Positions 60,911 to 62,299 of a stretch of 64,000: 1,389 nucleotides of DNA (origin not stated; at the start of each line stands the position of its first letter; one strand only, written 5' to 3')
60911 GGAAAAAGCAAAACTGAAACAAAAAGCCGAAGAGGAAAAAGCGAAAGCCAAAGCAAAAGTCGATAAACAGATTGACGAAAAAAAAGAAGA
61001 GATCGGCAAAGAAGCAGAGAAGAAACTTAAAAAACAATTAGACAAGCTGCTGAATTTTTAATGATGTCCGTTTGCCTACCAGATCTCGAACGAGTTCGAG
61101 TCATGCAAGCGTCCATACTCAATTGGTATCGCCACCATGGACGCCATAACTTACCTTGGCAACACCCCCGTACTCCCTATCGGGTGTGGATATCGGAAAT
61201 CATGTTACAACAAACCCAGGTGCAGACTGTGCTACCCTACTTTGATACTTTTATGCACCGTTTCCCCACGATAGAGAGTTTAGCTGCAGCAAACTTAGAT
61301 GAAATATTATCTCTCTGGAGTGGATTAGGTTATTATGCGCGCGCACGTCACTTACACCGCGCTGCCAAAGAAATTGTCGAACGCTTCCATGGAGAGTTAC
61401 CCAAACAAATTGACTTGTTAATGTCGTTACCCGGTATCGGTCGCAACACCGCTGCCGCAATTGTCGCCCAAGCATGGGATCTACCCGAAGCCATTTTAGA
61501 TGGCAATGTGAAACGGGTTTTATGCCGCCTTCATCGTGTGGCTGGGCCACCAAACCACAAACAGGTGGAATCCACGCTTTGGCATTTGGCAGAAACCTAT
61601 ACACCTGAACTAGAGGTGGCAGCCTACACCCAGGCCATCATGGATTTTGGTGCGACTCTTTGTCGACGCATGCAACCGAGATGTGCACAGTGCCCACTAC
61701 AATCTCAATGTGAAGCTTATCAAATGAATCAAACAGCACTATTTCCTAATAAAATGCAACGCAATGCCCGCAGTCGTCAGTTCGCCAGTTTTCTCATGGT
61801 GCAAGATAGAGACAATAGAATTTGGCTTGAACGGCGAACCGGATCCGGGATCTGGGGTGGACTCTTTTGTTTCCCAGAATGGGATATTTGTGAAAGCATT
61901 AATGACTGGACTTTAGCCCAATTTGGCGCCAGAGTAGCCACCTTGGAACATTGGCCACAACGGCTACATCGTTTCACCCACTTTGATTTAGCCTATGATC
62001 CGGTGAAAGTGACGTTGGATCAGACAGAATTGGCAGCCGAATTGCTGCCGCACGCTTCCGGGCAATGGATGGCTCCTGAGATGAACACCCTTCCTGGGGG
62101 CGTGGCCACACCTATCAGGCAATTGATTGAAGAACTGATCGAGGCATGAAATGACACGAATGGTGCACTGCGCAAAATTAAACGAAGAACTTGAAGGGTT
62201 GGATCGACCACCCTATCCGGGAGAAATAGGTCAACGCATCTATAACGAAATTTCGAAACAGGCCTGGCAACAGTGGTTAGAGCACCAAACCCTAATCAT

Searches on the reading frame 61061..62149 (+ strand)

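Call 70: search_protein_families(library=pfam, proteins=[window:61061-62149:+], max_evalue=0.00001)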
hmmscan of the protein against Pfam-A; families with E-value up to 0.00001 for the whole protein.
window:61061-62149:+ (362 aa): 4 families
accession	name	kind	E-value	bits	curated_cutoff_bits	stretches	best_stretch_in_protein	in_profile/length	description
PF00730.31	HhH-GPD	-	4.5e-23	82.1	26.2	1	44-177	1-106/108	HhH-GPD superfamily base excision DNA repair protein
PF14815.12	NUDIX_4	-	6.6e-16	58.5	35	1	245-357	3-112/113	NUDIX domain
PF00633.29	HHH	-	2.2e-06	27.7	24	0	108-135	1-28/30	Helix-hairpin-helix motif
PF14520.12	HHH_5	-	4.9e-06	27.4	27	0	118-158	2-41/57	Helix-hairpin-helix domain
